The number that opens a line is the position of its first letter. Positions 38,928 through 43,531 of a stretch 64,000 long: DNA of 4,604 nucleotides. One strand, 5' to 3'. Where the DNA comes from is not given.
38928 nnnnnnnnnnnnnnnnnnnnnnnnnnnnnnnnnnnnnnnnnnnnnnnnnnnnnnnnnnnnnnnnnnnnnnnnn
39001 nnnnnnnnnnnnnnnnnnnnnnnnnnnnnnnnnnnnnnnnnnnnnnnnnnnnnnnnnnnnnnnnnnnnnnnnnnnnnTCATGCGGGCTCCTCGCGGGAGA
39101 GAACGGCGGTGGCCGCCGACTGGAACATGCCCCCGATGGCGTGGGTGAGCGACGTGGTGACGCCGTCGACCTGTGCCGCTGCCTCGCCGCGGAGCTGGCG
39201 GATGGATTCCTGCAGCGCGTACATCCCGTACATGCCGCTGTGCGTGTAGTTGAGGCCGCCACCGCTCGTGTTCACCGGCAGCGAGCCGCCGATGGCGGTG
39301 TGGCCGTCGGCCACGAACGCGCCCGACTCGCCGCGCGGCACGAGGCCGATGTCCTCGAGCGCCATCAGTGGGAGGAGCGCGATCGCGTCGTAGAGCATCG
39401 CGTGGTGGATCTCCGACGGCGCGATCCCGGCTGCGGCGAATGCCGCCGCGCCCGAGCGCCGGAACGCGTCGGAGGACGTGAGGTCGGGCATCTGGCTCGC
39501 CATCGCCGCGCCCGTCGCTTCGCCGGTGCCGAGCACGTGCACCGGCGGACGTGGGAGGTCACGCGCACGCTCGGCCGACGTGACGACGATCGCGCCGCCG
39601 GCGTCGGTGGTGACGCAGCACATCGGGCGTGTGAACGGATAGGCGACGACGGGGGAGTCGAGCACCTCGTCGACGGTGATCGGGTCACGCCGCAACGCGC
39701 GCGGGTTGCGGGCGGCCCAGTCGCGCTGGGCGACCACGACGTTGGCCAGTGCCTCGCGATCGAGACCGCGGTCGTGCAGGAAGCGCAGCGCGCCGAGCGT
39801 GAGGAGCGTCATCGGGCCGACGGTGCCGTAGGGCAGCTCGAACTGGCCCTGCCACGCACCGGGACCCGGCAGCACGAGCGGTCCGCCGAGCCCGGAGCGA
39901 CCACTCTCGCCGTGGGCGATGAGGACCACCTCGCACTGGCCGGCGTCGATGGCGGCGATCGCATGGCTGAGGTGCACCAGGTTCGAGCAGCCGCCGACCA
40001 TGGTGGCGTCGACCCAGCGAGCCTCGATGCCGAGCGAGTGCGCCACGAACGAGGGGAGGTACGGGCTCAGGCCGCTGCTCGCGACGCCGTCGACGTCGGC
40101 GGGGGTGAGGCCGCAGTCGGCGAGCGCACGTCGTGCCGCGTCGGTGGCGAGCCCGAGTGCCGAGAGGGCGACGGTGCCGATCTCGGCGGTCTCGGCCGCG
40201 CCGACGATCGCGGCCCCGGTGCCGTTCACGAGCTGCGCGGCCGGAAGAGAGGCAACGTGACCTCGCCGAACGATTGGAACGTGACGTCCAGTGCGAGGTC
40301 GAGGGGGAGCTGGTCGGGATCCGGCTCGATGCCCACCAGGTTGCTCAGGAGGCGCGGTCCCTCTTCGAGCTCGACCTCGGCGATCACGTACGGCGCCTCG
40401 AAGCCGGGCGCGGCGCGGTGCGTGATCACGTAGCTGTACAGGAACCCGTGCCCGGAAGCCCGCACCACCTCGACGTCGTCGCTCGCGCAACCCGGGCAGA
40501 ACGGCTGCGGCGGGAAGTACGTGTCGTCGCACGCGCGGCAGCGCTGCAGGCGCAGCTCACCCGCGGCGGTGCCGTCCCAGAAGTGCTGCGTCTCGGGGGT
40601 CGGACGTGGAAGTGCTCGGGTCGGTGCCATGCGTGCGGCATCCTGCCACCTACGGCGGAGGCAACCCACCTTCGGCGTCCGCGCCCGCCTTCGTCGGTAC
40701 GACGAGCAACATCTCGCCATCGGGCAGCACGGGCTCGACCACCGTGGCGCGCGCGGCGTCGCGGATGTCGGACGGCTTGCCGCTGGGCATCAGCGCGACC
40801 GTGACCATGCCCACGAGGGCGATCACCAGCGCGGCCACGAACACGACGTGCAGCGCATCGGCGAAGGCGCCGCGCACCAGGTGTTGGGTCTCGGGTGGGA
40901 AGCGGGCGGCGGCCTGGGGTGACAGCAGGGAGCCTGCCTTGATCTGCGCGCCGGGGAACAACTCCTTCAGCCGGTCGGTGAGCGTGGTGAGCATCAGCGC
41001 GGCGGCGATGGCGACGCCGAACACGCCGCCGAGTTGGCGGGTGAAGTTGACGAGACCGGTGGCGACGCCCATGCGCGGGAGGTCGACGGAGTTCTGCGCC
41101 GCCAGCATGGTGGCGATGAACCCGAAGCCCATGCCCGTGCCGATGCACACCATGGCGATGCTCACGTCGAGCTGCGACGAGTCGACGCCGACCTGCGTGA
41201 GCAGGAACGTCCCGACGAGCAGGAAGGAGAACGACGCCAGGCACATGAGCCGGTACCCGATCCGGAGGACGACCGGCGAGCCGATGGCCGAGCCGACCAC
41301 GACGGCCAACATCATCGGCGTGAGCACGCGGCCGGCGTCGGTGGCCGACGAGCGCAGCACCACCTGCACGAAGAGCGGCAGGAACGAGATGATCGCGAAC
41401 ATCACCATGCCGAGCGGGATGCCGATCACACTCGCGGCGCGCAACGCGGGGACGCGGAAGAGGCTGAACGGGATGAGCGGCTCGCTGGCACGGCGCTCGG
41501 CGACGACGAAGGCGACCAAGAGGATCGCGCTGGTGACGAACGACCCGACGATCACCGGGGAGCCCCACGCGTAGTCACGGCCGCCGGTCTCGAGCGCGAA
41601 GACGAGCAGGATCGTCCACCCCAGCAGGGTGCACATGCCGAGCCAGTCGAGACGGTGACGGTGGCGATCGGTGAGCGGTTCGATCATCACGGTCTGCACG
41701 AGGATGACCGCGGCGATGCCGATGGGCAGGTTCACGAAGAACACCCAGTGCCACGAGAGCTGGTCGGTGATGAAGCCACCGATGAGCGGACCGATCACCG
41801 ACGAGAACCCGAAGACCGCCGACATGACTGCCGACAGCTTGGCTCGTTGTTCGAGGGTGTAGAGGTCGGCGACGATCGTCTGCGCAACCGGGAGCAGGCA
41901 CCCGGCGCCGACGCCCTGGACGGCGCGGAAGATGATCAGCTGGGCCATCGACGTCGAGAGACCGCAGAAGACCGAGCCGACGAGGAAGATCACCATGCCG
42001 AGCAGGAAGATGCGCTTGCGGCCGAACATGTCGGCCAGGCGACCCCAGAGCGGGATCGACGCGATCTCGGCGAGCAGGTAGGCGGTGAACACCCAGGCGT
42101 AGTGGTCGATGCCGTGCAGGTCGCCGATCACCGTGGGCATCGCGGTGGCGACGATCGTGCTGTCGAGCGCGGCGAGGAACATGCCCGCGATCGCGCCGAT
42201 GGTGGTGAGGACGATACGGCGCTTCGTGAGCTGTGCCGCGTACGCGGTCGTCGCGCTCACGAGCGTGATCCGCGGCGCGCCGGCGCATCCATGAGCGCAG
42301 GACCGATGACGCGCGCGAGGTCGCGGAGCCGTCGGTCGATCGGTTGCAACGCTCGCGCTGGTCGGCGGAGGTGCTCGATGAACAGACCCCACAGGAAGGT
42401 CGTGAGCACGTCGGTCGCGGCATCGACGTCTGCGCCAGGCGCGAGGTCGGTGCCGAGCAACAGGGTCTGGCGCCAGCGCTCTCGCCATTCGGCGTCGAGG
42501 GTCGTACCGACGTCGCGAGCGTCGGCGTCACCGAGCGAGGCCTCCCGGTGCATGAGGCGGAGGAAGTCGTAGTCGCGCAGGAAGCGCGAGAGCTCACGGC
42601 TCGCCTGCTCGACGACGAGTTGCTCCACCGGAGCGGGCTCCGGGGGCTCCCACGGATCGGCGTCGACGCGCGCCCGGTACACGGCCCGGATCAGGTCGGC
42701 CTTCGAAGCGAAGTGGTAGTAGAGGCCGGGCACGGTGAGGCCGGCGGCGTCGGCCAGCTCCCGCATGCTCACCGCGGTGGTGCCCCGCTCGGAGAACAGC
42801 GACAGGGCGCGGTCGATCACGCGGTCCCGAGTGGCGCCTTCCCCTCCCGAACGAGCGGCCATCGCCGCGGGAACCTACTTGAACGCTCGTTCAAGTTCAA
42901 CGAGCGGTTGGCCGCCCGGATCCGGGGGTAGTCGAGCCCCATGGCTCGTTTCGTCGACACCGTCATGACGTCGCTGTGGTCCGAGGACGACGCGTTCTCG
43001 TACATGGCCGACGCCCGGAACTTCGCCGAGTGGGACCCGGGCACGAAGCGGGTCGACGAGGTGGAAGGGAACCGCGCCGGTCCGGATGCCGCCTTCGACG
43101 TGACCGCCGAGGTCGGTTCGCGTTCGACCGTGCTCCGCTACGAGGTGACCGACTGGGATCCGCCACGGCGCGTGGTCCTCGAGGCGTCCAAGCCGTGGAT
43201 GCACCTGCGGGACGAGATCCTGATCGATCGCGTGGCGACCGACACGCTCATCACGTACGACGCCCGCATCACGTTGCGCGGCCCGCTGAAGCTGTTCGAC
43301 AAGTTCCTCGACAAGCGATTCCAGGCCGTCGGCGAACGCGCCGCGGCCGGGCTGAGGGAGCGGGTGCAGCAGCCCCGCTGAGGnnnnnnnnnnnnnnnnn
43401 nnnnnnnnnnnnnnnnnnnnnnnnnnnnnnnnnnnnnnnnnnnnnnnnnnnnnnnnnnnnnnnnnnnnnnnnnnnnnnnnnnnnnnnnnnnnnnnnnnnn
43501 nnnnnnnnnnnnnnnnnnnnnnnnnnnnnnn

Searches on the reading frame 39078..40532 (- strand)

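Call 6: search_protein_families(library=pfam, proteins=[window:39078-40532:-], max_evalue=0.001)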
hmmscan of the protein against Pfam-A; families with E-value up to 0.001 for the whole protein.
window:39078-40532:- (484 aa): 1 family
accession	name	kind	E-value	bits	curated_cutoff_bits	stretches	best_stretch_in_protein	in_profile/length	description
PF22691.2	Thiolase_C_1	-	2.8e-52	176.7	28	1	337-480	1-144/144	Thiolase C-terminal domain-like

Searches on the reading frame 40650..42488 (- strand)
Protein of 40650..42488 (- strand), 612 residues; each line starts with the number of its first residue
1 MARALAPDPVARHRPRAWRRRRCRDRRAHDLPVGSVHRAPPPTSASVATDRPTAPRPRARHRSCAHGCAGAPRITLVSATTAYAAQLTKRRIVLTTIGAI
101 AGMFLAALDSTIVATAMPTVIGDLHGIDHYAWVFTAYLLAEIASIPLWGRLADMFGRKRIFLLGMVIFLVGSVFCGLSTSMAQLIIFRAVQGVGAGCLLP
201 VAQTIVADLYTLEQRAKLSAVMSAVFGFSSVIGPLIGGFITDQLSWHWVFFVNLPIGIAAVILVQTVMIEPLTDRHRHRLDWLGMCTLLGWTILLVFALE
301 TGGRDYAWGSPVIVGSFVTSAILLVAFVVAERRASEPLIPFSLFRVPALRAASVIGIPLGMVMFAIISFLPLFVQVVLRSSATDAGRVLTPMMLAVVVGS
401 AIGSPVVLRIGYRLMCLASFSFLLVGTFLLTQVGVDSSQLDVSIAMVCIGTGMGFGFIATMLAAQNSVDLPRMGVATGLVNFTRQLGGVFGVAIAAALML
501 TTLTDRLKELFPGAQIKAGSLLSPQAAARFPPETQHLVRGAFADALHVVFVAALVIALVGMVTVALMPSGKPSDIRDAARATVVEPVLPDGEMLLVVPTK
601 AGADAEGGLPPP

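Call 28: search_protein_families(library=pfam, proteins=[window:40650-42488:-], max_evalue=0.001)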
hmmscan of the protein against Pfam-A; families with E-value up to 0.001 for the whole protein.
window:40650-42488:- (612 aa): 4 families
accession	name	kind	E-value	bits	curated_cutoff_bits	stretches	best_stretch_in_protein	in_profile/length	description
PF07690.21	MFS_1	-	5.4e-58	197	33.4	1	101-491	3-346/347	Major Facilitator Superfamily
PF06609.19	TRI12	-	2.1e-10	40.1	23.2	1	112-494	62-461/599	Fungal trichothecene efflux pump (TRI12)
PF00083.30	Sugar_tr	-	1e-09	38.2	22.3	1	130-264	48-188/452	Sugar (and other) transporter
PF13347.12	MFS_2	-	2.4e-05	23.5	27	1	129-240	260-376/427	MFS/sugar transport protein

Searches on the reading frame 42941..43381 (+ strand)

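Call 28: search_protein_families(library=pfam, proteins=[window:42941-43381:+], max_evalue=0.001)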
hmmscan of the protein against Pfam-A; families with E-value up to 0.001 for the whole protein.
window:42941-43381:+ (146 aa): 1 family
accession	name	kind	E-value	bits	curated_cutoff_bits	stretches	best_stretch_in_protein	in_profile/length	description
PF10604.15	Polyketide_cyc2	-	2.3e-12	47.9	27.4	1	14-142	13-141/142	Polyketide cyclase / dehydrase and lipid transport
